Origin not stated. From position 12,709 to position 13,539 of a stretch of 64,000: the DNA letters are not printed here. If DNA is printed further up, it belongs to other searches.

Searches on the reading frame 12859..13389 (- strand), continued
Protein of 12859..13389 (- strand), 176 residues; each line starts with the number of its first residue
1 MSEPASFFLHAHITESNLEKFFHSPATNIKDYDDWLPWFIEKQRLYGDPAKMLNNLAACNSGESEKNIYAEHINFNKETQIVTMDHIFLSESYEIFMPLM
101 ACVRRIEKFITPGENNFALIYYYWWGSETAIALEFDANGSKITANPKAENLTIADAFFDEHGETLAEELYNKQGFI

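Call 40: fold_search(model_id=the predicted structure, library=afdb50)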
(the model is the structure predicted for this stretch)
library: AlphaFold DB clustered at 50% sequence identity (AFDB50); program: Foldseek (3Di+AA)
matches with E <= 10: 625; with E <= 0.001: 65
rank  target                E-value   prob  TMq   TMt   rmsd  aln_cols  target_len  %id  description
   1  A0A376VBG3            3.0e-27  1.00  0.81  0.97   1.2       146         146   95  Putative cytoplasmic protein [Escherichia coli]
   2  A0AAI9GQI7            4.6e-26  1.00  0.96  0.92   1.5       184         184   60  Cytoplasmic protein [Klebsiella oxytoca]
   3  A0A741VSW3            3.6e-17  1.00  0.50  0.61  12.2       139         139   94  Cytoplasmic protein (Fragment) [Salmonella enterica]
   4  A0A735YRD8            3.6e-13  1.00  0.49  0.71   4.6       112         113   96  Cytoplasmic protein (Fragment) [Salmonella enterica]
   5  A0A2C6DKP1            9.0e-13  1.00  0.79  0.70   2.9       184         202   25  Uncharacterized protein [Budvicia aquatica]
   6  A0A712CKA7            1.5e-12  1.00  0.34  0.53   8.3       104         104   96  Cytoplasmic protein (Fragment) [Salmonella enterica I]
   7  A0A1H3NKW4            2.5e-12  1.00  0.85  0.84   2.2       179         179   21  Uncharacterized protein
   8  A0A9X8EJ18            7.7e-12  1.00  0.81  0.81   3.4       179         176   21  Uncharacterized protein [Pseudomonas putida]
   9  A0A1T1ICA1            8.2e-12  1.00  0.81  0.75   2.6       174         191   21  Uncharacterized protein
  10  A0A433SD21            1.7e-11  1.00  0.80  0.80   3.3       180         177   22  Uncharacterized protein [Saezia sanguinis]
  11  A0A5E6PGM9            2.0e-11  1.00  0.82  0.75   2.4       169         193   20  DUF4136 domain-containing protein [Pseudomonas fluorescens]
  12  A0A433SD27            2.5e-11  1.00  0.80  0.81   2.8       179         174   20  Uncharacterized protein [Saezia sanguinis]
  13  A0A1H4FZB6            4.2e-11  1.00  0.78  0.75   3.3       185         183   18  Uncharacterized protein [Chitinophaga terrae (ex Kim and Jung 2007)]
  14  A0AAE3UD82            6.2e-11  1.00  0.80  0.68   3.6       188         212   23  Uncharacterized protein [Xanthocytophaga agilis]
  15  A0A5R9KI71            6.6e-11  1.00  0.83  0.81   2.9       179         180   23  Uncharacterized protein [Dyadobacter sediminis]
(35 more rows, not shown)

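Call 43: find_homologous_proteins(query=A2, max_evalue=0.001)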
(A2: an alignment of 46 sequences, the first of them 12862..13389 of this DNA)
Query A2 (46 sequences) (176 aa, profile of the alignment): 41 proteins with E <= 0.001 among 1697 candidates.
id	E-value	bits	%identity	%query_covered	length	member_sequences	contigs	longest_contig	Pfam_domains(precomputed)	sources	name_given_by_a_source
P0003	2.5e-56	208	72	99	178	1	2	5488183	-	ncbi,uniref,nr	ncbi:cytoplasmic protein [Chania multitudinisentens RB-25]|uniref:Cytoplasmic protein n=1 Tax=Chania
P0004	2.6e-56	208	68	100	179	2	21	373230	-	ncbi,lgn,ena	-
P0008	1.1e-54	203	59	100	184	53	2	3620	-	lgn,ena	-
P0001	3.0e-54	201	94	100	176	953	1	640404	-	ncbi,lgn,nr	ncbi:cytoplasmic protein [Salmonella enterica]|nr:cytoplasmic protein [Salmonella enterica]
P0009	3.0e-54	201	59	100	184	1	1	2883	-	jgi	jgi:hypothetical protein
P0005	5.1e-54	201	68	100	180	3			-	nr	nr:cytoplasmic protein [Superficieibacter electus]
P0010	5.5e-54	201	61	100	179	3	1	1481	-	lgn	-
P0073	9.1e-53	197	59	100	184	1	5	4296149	-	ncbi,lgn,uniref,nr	ncbi:hypothetical protein SOASR030_26790 [Leminorella grimontii]|uniref:Cytoplasmic protein n=1 Tax=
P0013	3.2e-52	195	59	100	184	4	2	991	-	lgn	-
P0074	5.6e-52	194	24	77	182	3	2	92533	-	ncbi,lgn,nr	ncbi:MAG TPA: hypothetical protein VN040_04560 [Pseudosphingobacterium sp.]|nr:hypothetical protein 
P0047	9.0e-52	193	24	94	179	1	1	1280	-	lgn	-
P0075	6.0e-51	191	31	72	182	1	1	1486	-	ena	-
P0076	2.0e-50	189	57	100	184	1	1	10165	-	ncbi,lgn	ncbi:hypothetical protein ACJ9E6_004258 [Providencia rettgeri]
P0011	4.3e-50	188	59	100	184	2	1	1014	-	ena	-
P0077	8.1e-49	184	23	79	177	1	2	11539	-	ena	-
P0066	3.7e-47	178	25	77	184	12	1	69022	-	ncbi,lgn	-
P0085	5.3e-45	171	26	75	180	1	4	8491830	-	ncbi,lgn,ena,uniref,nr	ncbi:hypothetical protein [Chitinophaga sancti]|uniref:Uncharacterized protein n=1 Tax=Chitinophaga 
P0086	6.5e-45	171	23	76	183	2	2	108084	-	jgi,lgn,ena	-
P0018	1.5e-39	154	55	80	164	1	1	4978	-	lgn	-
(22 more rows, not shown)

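Call 44: find_encoding_contigs(protein=P0085, flank=8000, max_places=2)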
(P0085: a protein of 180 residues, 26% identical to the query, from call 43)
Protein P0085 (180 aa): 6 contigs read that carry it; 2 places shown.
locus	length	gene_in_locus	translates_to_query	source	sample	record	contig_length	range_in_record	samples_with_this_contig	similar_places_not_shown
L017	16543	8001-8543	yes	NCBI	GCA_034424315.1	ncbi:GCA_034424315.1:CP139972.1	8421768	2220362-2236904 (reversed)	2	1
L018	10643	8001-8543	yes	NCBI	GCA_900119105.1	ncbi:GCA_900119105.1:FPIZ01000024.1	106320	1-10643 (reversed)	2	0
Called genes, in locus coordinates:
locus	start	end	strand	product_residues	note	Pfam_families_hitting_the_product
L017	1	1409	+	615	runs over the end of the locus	PF00593:TonB_dep_Rec_b-barrel, PF14905:OMP_b-brl_3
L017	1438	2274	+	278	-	-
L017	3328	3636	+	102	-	-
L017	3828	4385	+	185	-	-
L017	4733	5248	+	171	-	-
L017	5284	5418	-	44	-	-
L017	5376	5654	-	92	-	PF03050:DDE_Tnp_IS66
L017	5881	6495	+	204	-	-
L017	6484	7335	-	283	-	PF12833:HTH_18, PF00165:HTH_AraC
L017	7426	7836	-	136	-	PF07366:SnoaL, PF12680:SnoaL_2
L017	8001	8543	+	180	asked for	-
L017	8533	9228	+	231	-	-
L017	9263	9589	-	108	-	PF01638:HxlR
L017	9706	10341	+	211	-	PF08240:ADH_N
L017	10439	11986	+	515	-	PF05598:DUF772, PF13586:DDE_Tnp_1_2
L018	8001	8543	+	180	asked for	-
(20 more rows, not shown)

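Call 45: find_encoding_contigs(protein=P0066, flank=8000, max_places=2)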
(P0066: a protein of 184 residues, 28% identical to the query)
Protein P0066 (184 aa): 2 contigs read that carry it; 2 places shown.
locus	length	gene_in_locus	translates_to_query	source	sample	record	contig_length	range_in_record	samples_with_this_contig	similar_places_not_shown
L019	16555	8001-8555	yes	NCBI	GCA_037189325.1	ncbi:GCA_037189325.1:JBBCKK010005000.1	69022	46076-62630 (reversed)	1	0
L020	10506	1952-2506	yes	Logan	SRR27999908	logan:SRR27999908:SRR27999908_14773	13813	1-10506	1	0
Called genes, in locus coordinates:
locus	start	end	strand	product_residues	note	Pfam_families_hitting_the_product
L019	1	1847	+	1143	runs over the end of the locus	PF13620:CarboxypepD_reg (weak), PF13715:CarbopepD_reg_2, PF16371:MetallophosN (faint), PF13620:CarboxypepD_reg, PF13715:CarbopepD_reg_2, PF07715:Plug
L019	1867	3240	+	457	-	PF14322:SusD-like_3, PF12771:SusD-like_2, PF07980:SusD_RagB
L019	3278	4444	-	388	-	PF15902:Sortilin-Vps10 (faint), PF25852:DUF6242_C (faint), PF14870:PSII_BNR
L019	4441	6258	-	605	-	-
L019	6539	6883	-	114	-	-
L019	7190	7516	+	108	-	PF09685:MamF_MmsF (weak)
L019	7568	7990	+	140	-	PF12158:DUF3592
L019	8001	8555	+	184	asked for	-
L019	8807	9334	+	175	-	PF04542:Sigma70_r2, PF08281:Sigma70_r4_2, PF04545:Sigma70_r4, PF00196:GerE (weak)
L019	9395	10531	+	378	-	PF04773:FecR, PF16344:FecR_C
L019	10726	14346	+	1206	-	PF07660:STN, PF13620:CarboxypepD_reg, PF13715:CarbopepD_reg_2, PF07715:Plug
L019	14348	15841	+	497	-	PF14322:SusD-like_3, PF07980:SusD_RagB (weak)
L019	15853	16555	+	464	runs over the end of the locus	PF15890:Peptidase_Mx1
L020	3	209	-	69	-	?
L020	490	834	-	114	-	-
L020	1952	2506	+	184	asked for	-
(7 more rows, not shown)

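Call 46: find_encoding_contigs(protein=P0086, flank=8000, max_places=2)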
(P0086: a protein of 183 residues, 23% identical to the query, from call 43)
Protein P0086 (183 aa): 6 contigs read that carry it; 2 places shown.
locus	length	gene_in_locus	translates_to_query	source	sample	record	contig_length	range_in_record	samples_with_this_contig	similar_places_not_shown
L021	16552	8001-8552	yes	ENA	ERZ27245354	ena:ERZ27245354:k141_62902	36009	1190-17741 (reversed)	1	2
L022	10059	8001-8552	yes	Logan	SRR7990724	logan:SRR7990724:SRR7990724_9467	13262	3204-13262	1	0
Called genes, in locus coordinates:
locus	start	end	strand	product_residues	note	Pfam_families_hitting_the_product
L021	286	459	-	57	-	-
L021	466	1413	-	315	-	PF02504:FA_synthesis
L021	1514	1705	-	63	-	PF01783:Ribosomal_L32p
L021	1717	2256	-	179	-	PF02620:YceD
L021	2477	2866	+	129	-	-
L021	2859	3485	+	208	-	PF10263:SprT-like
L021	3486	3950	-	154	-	-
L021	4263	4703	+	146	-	PF22381:Staph_reg_Sar_Rot, PF12802:MarR_2, PF01047:MarR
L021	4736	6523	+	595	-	PF02771:Acyl-CoA_dh_N, PF02770:Acyl-CoA_dh_M, PF00441:Acyl-CoA_dh_1, PF22924:ACOX_C_alpha1, PF08028:Acyl-CoA_dh_2, PF21263:Acyl-CoA-dh_C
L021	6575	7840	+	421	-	PF00890:FAD_binding_2 (weak), PF01266:DAO (faint), PF03486:HI0933_like, PF07992:Pyr_redox_2 (faint), PF13738:Pyr_redox_3 (faint), PF22780:HI0933_like_1st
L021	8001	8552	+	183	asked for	-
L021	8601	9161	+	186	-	-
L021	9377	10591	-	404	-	PF13177:DNA_pol3_delta2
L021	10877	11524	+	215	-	PF14681:UPRTase, PF00156:Pribosyltran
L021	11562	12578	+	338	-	PF11751:PorP_SprF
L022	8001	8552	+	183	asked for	-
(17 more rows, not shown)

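Call 48: find_encoding_contigs(protein=P0073, flank=8000, max_places=4)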
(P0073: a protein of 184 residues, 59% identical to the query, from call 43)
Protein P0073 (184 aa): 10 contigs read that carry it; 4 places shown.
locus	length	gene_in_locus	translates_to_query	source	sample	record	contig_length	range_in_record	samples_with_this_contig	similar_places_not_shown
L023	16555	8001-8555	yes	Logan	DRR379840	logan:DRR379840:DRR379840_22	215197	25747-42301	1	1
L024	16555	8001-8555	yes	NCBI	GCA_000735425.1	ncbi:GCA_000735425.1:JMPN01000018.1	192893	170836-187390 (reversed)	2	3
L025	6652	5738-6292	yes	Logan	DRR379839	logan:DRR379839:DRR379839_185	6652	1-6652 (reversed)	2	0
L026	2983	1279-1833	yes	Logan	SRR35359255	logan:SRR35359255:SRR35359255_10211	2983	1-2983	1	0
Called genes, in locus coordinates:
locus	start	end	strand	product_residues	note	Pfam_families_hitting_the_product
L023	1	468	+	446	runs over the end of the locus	PF02447:GntP_permease, PF03600:CitMHS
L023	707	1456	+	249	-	-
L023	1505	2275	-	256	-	PF08220:HTH_DeoR, PF08279:HTH_11, PF00455:DeoRC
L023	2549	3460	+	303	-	PF02737:3HCDH_N (faint), PF03446:NAD_binding_2, PF14833:NAD_binding_11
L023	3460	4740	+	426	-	PF07005:SBD_N, PF17042:NBD_C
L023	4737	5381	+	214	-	PF00596:Aldolase_II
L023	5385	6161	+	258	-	PF01261:AP_endonuc_2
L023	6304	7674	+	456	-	PF02447:GntP_permease, PF03600:CitMHS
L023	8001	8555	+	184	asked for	-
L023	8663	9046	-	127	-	PF08845:SymE_toxin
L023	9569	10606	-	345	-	PF23310:TPR_27 (faint), PF08238:Sel1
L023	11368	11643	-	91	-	PF03781:FGE-sulfatase (weak)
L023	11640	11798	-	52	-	-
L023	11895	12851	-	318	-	PF00389:2-Hacid_dh, PF02826:2-Hacid_dh_C, PF07991:KARI_N (faint)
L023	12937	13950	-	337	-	PF00296:Bac_luciferase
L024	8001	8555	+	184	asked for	-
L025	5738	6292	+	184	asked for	-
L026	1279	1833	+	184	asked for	-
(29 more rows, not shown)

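Call 52: search_protein_families(proteins=[P0023, P0027, P0033, P0041, P0047, P0054, P0060, P0066, P0085, P0086], library=ncbifam, max_evalue=1)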
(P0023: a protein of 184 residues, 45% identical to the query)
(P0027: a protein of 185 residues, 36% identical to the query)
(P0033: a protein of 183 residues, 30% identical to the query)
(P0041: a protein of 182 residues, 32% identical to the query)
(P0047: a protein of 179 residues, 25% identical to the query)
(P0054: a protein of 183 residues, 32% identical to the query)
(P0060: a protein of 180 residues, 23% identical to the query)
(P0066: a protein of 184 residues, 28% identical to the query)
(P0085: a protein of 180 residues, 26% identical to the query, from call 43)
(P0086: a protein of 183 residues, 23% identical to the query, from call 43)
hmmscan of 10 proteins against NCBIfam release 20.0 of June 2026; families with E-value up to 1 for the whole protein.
P0023 (184 aa): 0 families

P0027 (185 aa): 0 families

P0033 (183 aa): 0 families

P0041 (182 aa): 0 families

P0047 (179 aa): 0 families

P0054 (183 aa): 0 families

P0060 (180 aa): 0 families

P0066 (184 aa): 0 families

P0085 (180 aa): 0 families

P0086 (183 aa): 1 family
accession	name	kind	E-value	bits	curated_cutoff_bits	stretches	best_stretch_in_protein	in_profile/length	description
NF002066.0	PRK00907.1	equivalog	0.023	15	149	1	150-174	11-35/92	hypothetical protein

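Call 59: find_related_loci(query=A5, collection=genome_contigs, flank=6000)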
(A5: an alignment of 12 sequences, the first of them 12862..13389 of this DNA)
Query A5 (176 aa) in genome_contigs; peptide patterns used: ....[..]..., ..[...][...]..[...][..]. (x = any residue, [..] = any of these).
52 stretches matched a pattern; 2 encode a relative of the query (tblastn E <= 1e-3); 2 distinct loci.
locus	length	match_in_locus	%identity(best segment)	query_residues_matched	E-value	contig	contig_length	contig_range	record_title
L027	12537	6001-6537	68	1-176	2e-83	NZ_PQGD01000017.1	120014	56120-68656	Superficieibacter electus strain BP-1 NODE_17_length_120014_cov_40.5509, whole genome shotgun sequence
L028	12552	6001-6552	59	1-176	1e-73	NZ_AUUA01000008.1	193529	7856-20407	Leminorella grimontii ATCC 33999 = DSM 5078 G544DRAFT_scaffold00007.7_C, whole genome shotgun sequence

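Call 62: list_cluster_members(proteins=[P0023, P0024, P0027, P0028, P0029, P0030, P0033, P0034, P0035, P0048])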
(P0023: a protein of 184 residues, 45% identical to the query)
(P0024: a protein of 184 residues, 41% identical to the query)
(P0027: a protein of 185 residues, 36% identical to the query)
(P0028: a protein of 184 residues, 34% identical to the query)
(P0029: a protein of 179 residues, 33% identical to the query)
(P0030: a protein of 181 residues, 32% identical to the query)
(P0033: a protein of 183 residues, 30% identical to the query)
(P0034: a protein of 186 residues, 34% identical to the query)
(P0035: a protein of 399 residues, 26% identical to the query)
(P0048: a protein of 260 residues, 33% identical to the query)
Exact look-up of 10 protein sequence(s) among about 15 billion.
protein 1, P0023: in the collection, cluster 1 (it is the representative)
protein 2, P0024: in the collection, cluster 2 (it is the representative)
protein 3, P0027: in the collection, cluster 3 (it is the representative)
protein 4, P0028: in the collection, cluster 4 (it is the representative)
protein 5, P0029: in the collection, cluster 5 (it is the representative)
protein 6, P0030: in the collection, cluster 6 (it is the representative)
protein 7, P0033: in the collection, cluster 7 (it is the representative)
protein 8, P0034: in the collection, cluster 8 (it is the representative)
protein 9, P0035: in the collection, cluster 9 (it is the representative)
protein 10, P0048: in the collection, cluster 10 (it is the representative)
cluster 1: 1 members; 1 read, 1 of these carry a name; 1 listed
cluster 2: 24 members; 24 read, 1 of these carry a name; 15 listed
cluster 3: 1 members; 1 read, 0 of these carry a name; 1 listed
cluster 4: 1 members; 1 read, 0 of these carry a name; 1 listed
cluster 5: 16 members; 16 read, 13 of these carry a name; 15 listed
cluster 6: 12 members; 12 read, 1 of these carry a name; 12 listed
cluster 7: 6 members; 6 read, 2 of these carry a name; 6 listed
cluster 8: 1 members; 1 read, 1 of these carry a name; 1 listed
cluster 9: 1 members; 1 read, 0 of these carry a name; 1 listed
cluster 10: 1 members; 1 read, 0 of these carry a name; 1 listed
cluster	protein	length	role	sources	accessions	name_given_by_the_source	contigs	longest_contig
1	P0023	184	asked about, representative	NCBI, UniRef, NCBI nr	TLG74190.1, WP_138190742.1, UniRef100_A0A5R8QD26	hypothetical protein [Culicoidibacter larvae] | Uncharacterized protein n=1 Tax=Culicoidibacter larvae TaxID=2579976 ...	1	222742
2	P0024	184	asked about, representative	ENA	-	-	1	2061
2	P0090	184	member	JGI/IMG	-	hypothetical protein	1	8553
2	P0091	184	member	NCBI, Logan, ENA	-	-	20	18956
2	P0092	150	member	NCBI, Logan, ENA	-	-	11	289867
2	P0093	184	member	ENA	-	-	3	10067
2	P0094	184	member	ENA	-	-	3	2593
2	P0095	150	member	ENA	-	-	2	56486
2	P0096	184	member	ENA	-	-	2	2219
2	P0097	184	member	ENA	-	-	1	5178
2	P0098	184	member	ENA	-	-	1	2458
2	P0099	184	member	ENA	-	-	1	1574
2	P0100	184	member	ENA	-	-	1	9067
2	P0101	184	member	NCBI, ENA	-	-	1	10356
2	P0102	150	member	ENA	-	-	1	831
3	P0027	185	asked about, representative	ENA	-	-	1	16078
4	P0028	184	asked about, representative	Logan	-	-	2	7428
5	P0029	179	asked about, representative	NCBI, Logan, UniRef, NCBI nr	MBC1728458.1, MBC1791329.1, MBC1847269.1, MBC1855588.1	hypothetical protein IA614_11005 [Listeria seeligeri] | hypothetical protein n=1 Tax=Listeria seeligeri TaxID=1640 RepID=UPI001623B376 | hypothetical protein [Listeria seeligeri]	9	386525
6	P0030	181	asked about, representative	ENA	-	-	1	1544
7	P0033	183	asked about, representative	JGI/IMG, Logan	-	-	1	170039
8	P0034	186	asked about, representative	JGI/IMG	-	hypothetical protein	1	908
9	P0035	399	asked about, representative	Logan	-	-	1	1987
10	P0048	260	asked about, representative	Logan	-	-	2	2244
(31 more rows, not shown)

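Call 71: search_dna_similar(query=window:12862-13389:-, collection=plasmids, mode=protein, max_evalue=0.001, max_rows=30)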
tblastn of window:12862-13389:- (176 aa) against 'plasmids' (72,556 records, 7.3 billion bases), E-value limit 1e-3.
Records with a match: 1; places in all: 1; records where one place covers at least 80% of the query: 1.
Best place of each record, by identity: 95-99% 1.
By first word of the organism name: Escherichia 1.
By predicted mobility (MOB-suite, as given by PLSDB): non-mobilizable 1.
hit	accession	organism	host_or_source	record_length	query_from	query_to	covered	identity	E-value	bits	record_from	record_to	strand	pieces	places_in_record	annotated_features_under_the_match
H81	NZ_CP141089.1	Escherichia coli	Homo sapiens,Infected Human Urine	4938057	1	176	100%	98.3%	1e-112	358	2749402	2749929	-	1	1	none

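Call 72: search_dna_similar(query=window:12862-13389:-, collection=phages, mode=protein, max_evalue=0.001, max_rows=30)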
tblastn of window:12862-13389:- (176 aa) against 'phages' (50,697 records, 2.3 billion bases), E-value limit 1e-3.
No match.
